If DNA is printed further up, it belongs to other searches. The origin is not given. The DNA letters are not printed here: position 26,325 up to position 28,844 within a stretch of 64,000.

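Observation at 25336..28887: Promoter-proximal operon encoding a sigma-70 / DUF262 (GmrS-ParB-like) fusion protein next to the lysogeny module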

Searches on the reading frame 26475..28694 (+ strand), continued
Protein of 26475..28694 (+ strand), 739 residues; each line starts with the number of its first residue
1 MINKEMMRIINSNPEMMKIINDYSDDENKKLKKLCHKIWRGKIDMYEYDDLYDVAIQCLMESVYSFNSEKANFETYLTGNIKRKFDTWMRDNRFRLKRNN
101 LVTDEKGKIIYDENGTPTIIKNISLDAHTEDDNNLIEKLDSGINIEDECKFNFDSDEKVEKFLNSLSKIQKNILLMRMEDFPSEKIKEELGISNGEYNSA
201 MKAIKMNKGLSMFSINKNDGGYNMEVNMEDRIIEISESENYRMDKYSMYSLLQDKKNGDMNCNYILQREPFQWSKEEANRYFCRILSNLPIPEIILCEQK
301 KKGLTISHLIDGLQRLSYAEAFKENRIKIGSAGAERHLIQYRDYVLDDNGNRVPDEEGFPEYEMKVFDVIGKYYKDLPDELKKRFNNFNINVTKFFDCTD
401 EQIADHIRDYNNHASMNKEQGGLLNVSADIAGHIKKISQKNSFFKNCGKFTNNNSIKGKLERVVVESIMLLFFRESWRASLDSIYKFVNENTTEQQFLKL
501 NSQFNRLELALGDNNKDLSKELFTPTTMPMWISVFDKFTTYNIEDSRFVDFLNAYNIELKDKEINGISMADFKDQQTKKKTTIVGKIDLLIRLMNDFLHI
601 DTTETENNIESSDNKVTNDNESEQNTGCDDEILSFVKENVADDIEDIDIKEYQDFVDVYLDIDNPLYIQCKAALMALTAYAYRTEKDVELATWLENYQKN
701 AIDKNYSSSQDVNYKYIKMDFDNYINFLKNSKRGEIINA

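Call 48: predict_structure(alignment_id=A3)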
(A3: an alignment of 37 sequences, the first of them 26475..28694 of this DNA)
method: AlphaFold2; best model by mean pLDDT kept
length: 739 residues; sequences in the alignment: 37
mean_pLDDT: 80.0   pTM: 0.57
mean pLDDT of the five models: 80.0, 79.6, 78.0, 76.4, 76.2
residues with pLDDT >= 90: 249; 70-90: 349; 50-70: 51; < 50: 90
segments of 3 or more residues with pLDDT < 50: 122-154, 215-238, 603-628, 734-739
pLDDT, mean of each block of 10 residues (from residue 1): 74 88 85 85 73 88 86 89 84 62 70 71 44 41 44 61 88 89 90 89 86 52 30 43 91 85 86 90 92 90 84 92 91 89 86 86 92 93 93 90 85 73 88 92 89 88 95 90 93 95 94 80 91 94 90 87 78 69 88 89 39 29 38 90 88 90 84 94 91 85 73 91 88 47
secondary structure, 60 per line:
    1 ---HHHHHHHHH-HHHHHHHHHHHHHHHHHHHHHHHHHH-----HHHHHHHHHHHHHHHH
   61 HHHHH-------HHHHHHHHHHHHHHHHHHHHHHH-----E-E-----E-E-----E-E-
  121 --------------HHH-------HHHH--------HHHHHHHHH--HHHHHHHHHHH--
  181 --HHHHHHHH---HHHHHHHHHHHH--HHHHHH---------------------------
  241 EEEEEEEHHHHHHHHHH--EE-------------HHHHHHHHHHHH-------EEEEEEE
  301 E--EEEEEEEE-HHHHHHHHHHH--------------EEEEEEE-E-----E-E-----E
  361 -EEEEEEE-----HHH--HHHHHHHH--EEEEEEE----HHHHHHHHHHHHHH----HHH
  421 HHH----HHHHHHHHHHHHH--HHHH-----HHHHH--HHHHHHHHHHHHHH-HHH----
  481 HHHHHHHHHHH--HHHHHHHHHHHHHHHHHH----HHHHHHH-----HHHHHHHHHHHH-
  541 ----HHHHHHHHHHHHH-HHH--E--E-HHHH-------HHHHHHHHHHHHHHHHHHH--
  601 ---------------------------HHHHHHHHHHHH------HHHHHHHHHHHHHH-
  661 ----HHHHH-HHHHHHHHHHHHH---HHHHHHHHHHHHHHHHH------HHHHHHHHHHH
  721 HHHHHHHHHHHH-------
elements in order (helices of 4 or more, strands of 3 or more residues): H4-12 H14-39 H45-65 H73-95 H145-148 H157-165 H168-178 H183-190 H194-205 H208-213 E241-247 H248-257 H275-286 E294-301 E304-311 H313-323 E338-344 E362-368 H379-386 E389-395 H400-413 H418-423 H428-440 H443-446 H452-456 H459-472 H481-491 H494-511 H516-522 H528-539 H545-557 H569-572 H580-598 H628-639 H646-659 H665-669 H671-683 H687-703 H710-732

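Call 50: fold_search(model_id=the predicted structure, library=pdb)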
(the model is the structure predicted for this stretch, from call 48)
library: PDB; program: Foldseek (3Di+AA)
matches with E <= 10: 212; with E <= 0.001: 0
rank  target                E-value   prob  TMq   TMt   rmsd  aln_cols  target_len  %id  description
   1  7p9k_A                2.1e-03  1.00  0.16  0.20  18.5       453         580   12  BrxU, GmrSD-family Type IV restriction enzyme (released 2021-12-08)
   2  9a4r_A                8.5e-03  1.00  0.11  0.30  15.4       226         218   18  Integrative model of RPSH-RPOB by crosslinking MS and deep learning (released 2024-09-18)
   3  8x6g_H                3.8e-02  0.99  0.10  0.26  17.2       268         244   17  Cryo-EM structure of Staphylococcus aureus sigB-dependent RNAP-promoter open complex (released 2024-06-05)
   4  7p9m_B                3.8e-02  0.87  0.16  0.20  16.1       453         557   11  BrxU, GmrSD-family Type IV restriction enzyme (released 2021-12-08)
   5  5tjg_F                1.5e-01  0.85  0.09  0.19  19.1       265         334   17  Thermus aquaticus delta1.1-sigmaA holoenzyme/downstream-fork promoter complex with an open clamp (released 2017-06-21)
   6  7ol9_B                2.1e-01  0.80  0.12  0.36  17.0       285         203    9  Crystal structure of C-terminally truncated Bacillus subtilis nucleoid occlusion protein (Noc) complexed to the Noc-bi (released 2022-03-09)
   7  8b3z_A                2.2e-01  1.00  0.10  0.72   3.0        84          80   19  SigE N-terminal Domain (released 2023-08-23)
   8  6dv9_F                2.8e-01  0.87  0.09  0.32  14.5       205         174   13  Crystal structure of Mycobacterium tuberculosis transcription initiation complex(ECF sigma factor L) containing 5nt RN (released 2019-02-20)
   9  6sdk_A                2.8e-01  0.69  0.11  0.37  13.9       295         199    9  Crystal structure of bacterial ParB dimer bound to CDP (released 2019-10-23)
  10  8b3z_C                2.9e-01  1.00  0.09  0.74   2.7        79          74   20  SigE N-terminal Domain (released 2023-08-23)
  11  5ipl_F                3.2e-01  0.80  0.09  0.23  17.6       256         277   14  SigmaS-transcription initiation complex with 4-nt nascent RNA (released 2016-03-30)
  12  8b3z_F                3.3e-01  1.00  0.09  0.73   2.7        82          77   20  SigE N-terminal Domain (released 2023-08-23)
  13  7ng0                  3.3e-01  0.57  0.10  0.33  18.0       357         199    7  Crystal structure of N- and C-terminally truncated Geobacillus thermoleovorans nucleoid occlusion protein Noc (released 2021-02-17)
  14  6dcf_F                3.6e-01  0.72  0.08  0.18  17.4       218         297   15  Crystal structure of a Mycobacterium smegmatis transcription initiation complex with Rifampicin-resistant RNA polymera (released 2018-09-05)
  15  7rdq_F                3.6e-01  0.69  0.09  0.17  19.9       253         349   17  Cryo-EM structure of Thermus thermophilus reiterative transcription complex with 11nt oligo-G RNA (released 2022-02-02)
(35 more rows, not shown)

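Call 53: search_protein_families(library=pfam, proteins=[L041:6173-8911:-, L041:9316-9957:+, L041:9989-11365:+], max_evalue=0.01)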
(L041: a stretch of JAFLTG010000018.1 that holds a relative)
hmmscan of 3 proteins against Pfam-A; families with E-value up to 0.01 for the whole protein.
L041:6173-8911:- (912 aa): 0 families

L041:9316-9957:+ (213 aa): 1 family
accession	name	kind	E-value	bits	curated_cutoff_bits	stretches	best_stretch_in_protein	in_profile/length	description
PF00196.25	GerE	-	0.0081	16.2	23.5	0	164-194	2-32/57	Bacterial regulatory proteins, luxR family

L041:9989-11365:+ (458 aa): 1 family
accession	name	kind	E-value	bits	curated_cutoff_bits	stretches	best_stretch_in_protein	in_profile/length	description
PF03235.19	GmrSD_N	-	4.1e-10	40.5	33.2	1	15-166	5-181/199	GmrSD restriction endonuclease, N-terminal domain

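Call 54: search_dna_similar(query=L041:6173-8911:-, collection=phages, mode=protein, max_rows=15, max_evalue=0.001)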
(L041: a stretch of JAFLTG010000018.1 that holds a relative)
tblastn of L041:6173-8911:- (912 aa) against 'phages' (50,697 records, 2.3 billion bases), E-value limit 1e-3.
Records with a match: 37; places in all: 37; records where one place covers at least 80% of the query: 25.
Best place of each record, by identity: <60% 37.
By first word of the organism name: Bacillus 25; Enterocloster 6; Bacteriophage 2; Thomasclavelia 2; Clostridium 1; Psychrobacillus 1.
By host as written in the record: Bacillus subtilis BEST7003 9; Bacillus subtilis subsp. subtilis str. 168 6; Bacillus subtilis 5; Bacillus subtilis Delta6 3; - 3; Enterocloster bolteae DA473 3; Enterocloster bolteae DA457 2; Thomasclavelia ramosa YY17 2; and 4 more.
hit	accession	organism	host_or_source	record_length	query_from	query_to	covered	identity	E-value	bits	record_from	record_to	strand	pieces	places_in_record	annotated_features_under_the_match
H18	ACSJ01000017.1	Clostridium phage D-1873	Clostridium botulinum D str. 1873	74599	122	912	87%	49.0%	0e+0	696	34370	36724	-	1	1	conserved hypothetical protein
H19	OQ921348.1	Bacillus phage SPbetaL8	Bacillus subtilis BEST7003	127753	119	911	87%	44.7%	0e+0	631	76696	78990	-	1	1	hypothetical protein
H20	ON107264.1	Bacillus phage BUCT083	Bacillus subtilis subsp. subtilis str. ...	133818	122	901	85%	45.3%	7e-154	619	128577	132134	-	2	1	hypothetical protein (x2) | GIY-YIG nuclease family protein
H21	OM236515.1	Bacillus phage SPR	Bacillus subtilis BEST7003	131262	122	893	85%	45.7%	1e-153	618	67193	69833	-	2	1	hypothetical protein (x2)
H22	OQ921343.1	Bacillus phage SPbetaL3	Bacillus subtilis BEST7003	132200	122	893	85%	45.7%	2e-153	617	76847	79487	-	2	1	hypothetical protein (x2)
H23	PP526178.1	Bacillus phage phi3T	Bacillus subtilis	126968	122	893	85%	45.7%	2e-153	616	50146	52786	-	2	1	record has no annotation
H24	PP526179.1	Bacillus phage phi3T-SPBeta hybrid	Bacillus subtilis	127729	122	893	85%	45.7%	2e-153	616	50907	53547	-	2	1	record has no annotation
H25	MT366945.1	Bacillus phage phi3Ts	Bacillus subtilis subsp. subtilis str. ...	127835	122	893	85%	45.7%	2e-153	616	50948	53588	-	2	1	hypothetical protein (x2)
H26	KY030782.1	Bacillus phage phi3T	Bacillus subtilis str. 168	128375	122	893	85%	45.7%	2e-153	616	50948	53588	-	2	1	hypothetical protein (x2)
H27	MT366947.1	Bacillus phage Hyb2phi3Ts-SPbeta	Bacillus subtilis subsp. subtilis str. ...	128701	122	893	85%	45.7%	2e-153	616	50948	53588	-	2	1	hypothetical protein (x2)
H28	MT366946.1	Bacillus phage Hyb1phi3Ts-SPbeta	Bacillus subtilis subsp. subtilis str. ...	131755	122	893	85%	45.7%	2e-153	616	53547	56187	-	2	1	hypothetical protein (x2)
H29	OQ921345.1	Bacillus phage SPbetaL5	Bacillus subtilis BEST7003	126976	119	905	86%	44.6%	9e-152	611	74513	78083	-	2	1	hypothetical protein (x3)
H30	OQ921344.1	Bacillus phage SPbetaL4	Bacillus subtilis BEST7003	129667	119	893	85%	45.3%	2e-153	616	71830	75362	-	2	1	hypothetical protein (x3)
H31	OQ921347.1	Bacillus phage SPbetaL7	Bacillus subtilis BEST7003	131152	119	893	85%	45.3%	2e-153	616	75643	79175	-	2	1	hypothetical protein (x3)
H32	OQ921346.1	Bacillus phage SPbetaL6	Bacillus subtilis BEST7003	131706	119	893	85%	45.3%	2e-153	616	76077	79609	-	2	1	hypothetical protein (x3)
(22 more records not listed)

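Call 70: get_annotated_region(hit=H1, flank=20000)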
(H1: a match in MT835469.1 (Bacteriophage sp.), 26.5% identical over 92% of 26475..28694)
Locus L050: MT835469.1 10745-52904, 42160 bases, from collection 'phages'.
description: UNVERIFIED: Bacteriophage sp. clone scaffold_0 genomic sequence.
organism: Bacteriophage sp. (NCBI taxid 38018)
taxonomy: Viruses
host: -; source: human fecal samples; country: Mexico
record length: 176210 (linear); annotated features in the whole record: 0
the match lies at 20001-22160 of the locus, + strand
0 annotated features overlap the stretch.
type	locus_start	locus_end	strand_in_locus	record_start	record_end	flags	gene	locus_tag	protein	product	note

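Call 75: get_annotated_region(hit=H19, flank=12000)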
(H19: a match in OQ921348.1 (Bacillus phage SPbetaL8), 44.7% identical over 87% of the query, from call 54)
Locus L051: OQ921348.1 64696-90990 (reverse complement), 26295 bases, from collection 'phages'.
description: Bacillus phage SPbetaL8, complete genome.
organism: Bacillus phage SPbetaL8 (NCBI taxid 3053442)
taxonomy: Viruses; Duplodnaviria; Heunggongvirae; Uroviricota; Caudoviricetes; Spbetavirus
host: Bacillus subtilis BEST7003; source: soil; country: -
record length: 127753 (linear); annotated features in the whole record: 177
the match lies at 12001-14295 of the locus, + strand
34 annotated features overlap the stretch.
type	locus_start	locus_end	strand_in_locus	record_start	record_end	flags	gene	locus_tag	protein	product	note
CDS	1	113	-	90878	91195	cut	-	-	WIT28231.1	hypothetical protein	123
CDS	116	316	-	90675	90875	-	-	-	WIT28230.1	hypothetical protein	122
CDS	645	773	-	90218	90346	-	-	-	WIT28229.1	hypothetical protein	121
CDS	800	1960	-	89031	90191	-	-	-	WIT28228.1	hypothetical protein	120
CDS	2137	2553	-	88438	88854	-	-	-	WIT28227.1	hypothetical protein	119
CDS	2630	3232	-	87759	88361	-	-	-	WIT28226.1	hypothetical protein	118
CDS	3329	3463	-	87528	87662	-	-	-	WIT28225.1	hypothetical protein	117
CDS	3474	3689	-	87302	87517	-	-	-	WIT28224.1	hypothetical protein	116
CDS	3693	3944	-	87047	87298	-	-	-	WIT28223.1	hypothetical protein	115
CDS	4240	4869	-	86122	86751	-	-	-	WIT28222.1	hypothetical protein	114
CDS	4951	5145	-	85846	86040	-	-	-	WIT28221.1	hypothetical protein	113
CDS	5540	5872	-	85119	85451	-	-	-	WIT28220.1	hypothetical protein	112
CDS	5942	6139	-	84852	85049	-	-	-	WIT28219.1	hypothetical protein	111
CDS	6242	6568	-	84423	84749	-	-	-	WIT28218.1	hypothetical protein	110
CDS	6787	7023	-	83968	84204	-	-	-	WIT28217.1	hypothetical protein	109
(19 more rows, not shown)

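Call 105: find_encoding_contigs(protein=P0303, flank=7000, max_places=1)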
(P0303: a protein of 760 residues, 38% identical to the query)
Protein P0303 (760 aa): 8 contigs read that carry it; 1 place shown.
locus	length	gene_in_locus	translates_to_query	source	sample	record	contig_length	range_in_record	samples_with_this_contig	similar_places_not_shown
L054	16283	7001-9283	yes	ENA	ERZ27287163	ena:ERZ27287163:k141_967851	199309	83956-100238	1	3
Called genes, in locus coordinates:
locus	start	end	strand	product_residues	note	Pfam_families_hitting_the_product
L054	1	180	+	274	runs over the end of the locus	PF00589:Phage_integrase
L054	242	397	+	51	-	-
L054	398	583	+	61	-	-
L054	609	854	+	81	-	-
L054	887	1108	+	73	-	-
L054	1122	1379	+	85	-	-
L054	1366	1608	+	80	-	-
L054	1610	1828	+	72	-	-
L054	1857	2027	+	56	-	-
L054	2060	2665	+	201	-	PF03235:GmrSD_N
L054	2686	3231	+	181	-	PF03235:GmrSD_N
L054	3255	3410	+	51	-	-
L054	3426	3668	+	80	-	-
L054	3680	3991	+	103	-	-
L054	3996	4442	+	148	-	-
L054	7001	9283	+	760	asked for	-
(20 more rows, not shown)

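Call 106: find_encoding_contigs(protein=P0291, flank=7000, max_places=1)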
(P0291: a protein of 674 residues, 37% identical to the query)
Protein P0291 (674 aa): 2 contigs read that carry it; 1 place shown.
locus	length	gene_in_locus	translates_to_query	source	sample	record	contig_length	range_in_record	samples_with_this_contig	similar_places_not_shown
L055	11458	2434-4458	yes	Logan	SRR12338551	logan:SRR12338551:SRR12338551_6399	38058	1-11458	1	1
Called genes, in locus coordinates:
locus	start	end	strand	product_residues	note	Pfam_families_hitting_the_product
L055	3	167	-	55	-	?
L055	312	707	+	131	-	PF02452:PemK_toxin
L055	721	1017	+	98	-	-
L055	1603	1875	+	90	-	-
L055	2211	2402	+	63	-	-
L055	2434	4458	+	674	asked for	-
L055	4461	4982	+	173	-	-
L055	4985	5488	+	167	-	-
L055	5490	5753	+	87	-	-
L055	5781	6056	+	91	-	-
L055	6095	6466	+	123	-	-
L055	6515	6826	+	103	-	-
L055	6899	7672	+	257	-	-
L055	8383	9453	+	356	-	PF00078:RVT_1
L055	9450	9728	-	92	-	-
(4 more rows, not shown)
